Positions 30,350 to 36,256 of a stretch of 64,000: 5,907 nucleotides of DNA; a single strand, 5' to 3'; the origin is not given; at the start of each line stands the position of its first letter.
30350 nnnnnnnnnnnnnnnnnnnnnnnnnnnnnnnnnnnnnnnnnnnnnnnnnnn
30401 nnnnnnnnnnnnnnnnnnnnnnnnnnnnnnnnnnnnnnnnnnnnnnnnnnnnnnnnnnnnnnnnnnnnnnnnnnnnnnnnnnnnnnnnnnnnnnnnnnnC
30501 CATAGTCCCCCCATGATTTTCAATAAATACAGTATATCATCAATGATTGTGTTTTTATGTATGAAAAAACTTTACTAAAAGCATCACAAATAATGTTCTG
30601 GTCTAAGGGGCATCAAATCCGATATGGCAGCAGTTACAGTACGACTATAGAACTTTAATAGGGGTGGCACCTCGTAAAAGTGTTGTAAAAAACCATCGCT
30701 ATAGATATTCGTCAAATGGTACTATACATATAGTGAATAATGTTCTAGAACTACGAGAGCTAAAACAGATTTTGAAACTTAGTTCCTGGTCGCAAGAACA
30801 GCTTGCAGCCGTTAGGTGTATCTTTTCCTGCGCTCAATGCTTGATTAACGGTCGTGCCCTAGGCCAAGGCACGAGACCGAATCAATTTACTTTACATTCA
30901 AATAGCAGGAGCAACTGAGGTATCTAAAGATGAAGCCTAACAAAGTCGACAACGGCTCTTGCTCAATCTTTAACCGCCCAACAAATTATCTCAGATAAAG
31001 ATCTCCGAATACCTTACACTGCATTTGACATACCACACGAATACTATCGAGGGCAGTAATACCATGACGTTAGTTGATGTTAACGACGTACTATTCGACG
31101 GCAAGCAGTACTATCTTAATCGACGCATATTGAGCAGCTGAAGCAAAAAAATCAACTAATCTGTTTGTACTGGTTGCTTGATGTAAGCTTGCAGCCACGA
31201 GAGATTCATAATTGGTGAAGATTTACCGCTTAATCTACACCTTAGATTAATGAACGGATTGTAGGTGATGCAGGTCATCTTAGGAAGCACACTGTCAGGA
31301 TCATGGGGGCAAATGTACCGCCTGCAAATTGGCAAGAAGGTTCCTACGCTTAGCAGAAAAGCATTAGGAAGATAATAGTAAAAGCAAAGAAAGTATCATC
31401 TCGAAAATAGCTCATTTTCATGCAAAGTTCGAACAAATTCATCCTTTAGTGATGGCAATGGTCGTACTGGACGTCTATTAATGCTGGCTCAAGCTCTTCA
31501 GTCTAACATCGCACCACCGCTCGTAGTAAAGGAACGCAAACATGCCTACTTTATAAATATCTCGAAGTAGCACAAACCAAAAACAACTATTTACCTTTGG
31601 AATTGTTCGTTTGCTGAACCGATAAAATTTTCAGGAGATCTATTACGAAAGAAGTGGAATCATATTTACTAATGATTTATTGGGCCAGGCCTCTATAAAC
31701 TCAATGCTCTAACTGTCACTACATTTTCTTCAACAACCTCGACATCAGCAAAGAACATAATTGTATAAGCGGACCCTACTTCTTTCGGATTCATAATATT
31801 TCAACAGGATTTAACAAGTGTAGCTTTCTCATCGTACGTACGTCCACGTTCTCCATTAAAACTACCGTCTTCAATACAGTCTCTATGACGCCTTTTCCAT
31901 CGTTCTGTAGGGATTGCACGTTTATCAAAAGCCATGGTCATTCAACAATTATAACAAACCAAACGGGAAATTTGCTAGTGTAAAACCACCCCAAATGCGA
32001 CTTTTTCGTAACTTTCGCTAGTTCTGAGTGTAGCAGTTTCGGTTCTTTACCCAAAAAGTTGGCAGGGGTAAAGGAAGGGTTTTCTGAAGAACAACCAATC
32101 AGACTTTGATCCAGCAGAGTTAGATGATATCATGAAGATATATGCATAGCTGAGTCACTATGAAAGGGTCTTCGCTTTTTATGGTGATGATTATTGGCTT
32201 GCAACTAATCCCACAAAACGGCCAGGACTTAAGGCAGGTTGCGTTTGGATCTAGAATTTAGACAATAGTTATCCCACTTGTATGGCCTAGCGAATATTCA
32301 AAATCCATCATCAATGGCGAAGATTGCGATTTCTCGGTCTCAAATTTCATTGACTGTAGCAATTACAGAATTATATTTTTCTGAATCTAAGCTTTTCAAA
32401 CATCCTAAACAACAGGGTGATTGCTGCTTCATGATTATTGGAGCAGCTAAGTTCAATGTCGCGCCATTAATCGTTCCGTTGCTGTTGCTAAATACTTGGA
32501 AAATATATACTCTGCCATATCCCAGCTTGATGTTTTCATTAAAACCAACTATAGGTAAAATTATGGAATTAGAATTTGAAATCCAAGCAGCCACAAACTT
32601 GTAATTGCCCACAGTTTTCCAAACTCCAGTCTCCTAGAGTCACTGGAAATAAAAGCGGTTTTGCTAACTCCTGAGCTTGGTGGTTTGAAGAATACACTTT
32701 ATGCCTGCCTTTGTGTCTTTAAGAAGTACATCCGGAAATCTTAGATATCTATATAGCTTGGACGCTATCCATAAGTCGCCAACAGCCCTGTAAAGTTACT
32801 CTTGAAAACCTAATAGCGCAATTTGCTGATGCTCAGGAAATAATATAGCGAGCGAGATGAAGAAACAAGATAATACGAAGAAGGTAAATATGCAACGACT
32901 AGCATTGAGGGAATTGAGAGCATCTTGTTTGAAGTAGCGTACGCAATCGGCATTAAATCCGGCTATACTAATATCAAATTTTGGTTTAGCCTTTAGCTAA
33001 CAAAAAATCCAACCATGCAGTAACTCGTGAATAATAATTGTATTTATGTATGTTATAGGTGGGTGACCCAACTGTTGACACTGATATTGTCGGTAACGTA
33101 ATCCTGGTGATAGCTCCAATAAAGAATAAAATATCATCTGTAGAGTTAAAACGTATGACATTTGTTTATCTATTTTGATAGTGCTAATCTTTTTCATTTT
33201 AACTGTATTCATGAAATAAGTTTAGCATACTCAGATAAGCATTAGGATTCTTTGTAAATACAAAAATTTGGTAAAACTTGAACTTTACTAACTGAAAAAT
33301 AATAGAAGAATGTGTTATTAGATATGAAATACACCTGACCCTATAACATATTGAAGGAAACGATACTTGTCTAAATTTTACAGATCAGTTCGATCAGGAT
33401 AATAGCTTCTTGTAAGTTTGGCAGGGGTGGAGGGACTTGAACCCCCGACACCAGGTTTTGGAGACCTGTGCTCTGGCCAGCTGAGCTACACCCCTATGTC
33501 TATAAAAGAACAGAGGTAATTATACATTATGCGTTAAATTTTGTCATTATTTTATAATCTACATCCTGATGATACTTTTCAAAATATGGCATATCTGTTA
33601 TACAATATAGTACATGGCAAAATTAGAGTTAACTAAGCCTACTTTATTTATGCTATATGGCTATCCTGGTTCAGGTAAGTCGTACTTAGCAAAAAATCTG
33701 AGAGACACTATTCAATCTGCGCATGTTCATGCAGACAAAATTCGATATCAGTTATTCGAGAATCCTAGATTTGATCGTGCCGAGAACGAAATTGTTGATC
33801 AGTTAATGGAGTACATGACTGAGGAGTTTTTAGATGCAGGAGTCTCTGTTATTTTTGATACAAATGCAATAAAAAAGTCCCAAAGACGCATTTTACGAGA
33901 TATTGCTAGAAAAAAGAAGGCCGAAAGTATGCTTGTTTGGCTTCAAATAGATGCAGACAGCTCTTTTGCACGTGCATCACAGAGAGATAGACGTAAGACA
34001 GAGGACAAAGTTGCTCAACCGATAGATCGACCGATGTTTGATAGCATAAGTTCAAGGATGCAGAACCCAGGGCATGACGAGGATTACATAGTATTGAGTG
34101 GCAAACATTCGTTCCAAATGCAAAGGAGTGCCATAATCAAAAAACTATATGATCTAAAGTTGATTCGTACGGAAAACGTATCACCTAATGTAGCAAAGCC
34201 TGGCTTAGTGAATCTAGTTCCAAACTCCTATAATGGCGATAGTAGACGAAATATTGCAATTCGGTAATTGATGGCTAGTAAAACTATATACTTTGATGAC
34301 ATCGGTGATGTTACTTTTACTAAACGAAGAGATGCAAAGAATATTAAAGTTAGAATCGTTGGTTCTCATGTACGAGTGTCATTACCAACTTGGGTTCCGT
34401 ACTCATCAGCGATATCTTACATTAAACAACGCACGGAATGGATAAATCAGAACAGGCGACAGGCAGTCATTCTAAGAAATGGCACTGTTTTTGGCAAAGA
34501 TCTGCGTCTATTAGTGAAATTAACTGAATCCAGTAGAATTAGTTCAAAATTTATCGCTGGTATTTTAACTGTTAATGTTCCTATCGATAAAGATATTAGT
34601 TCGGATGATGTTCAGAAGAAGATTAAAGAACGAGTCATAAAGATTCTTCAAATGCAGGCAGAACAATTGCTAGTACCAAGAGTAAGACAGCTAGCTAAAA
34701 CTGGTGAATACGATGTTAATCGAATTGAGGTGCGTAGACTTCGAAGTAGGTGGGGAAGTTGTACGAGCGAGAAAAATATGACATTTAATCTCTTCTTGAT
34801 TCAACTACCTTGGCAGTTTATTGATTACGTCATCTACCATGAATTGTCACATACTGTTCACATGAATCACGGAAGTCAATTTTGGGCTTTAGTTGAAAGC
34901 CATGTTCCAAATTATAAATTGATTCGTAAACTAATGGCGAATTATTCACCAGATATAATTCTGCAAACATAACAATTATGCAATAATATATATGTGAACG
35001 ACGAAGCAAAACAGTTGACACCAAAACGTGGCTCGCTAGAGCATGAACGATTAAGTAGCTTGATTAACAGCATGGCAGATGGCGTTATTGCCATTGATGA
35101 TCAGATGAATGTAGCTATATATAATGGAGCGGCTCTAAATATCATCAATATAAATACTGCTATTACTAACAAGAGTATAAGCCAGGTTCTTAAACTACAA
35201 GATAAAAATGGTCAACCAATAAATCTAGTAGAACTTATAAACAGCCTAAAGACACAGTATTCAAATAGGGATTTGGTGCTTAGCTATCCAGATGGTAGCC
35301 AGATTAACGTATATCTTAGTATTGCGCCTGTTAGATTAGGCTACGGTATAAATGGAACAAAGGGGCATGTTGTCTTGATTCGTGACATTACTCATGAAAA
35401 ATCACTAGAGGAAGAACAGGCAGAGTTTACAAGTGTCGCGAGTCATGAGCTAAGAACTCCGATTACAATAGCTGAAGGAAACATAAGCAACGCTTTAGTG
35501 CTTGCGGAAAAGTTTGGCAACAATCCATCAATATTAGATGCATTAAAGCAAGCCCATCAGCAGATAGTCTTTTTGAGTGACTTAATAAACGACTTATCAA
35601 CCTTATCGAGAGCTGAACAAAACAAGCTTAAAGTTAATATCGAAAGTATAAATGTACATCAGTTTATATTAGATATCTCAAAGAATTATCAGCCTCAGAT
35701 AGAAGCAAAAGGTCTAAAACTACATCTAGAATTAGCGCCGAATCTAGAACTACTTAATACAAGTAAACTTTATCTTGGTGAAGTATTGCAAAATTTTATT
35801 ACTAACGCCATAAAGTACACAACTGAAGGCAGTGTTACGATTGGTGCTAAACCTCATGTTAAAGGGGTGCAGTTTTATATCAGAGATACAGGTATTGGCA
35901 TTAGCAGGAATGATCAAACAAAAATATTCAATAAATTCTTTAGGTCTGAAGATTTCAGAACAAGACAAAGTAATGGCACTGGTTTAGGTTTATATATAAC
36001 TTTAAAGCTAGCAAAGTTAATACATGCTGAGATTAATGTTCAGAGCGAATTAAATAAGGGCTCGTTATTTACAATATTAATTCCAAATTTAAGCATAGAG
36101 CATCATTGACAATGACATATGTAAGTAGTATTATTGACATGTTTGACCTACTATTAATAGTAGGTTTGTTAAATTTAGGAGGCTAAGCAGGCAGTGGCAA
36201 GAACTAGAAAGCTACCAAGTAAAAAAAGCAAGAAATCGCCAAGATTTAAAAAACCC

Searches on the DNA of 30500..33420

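Call 86: search_rna_families(source=window, start=30500, end=33420, threshold=evalue, max_evalue=0.1)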
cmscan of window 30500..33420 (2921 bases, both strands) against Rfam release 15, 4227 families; matches with E-value up to 0.1: 0.
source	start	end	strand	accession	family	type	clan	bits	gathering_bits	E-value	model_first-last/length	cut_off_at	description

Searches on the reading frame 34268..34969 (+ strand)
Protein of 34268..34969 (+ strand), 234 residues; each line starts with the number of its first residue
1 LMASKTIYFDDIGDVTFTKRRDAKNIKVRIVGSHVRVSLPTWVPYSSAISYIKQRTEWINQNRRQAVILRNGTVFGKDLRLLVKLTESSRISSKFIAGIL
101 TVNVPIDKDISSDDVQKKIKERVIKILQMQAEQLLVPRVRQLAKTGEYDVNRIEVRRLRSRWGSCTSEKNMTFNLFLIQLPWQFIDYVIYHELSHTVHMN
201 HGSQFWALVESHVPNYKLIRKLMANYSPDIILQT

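Call 35: search_protein_families(library=pfam, proteins=[window:34268-34969:+], max_evalue=0.001)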
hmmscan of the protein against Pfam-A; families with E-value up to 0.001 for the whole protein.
window:34268-34969:+ (234 aa): 2 families
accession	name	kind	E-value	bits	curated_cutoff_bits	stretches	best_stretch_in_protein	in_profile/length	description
PF01863.23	YgjP-like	-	4.5e-41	141.6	26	1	24-224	1-205/207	YgjP-like, metallopeptidase domain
PF08325.16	WLM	-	0.00015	22.3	26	1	180-210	78-108/190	WLM domain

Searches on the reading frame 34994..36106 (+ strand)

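Call 36: search_protein_families(library=pfam, proteins=[window:34994-36106:+], max_evalue=0.001)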
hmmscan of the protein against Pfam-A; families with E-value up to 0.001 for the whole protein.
window:34994-36106:+ (371 aa): 3 families
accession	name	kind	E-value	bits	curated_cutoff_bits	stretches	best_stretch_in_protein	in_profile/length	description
PF02518.31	HATPase_c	-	2.1e-22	80.1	26.4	1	260-364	5-108/111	Histidine kinase-, DNA gyrase B-, and HSP90-like ATPase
PF00512.31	HisKA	-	1.2e-09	38.5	26.9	1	142-209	2-65/66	His Kinase A (phospho-acceptor) domain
PF13426.13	PAS_9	-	4.5e-05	24.1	27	1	29-133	2-102/103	PAS domain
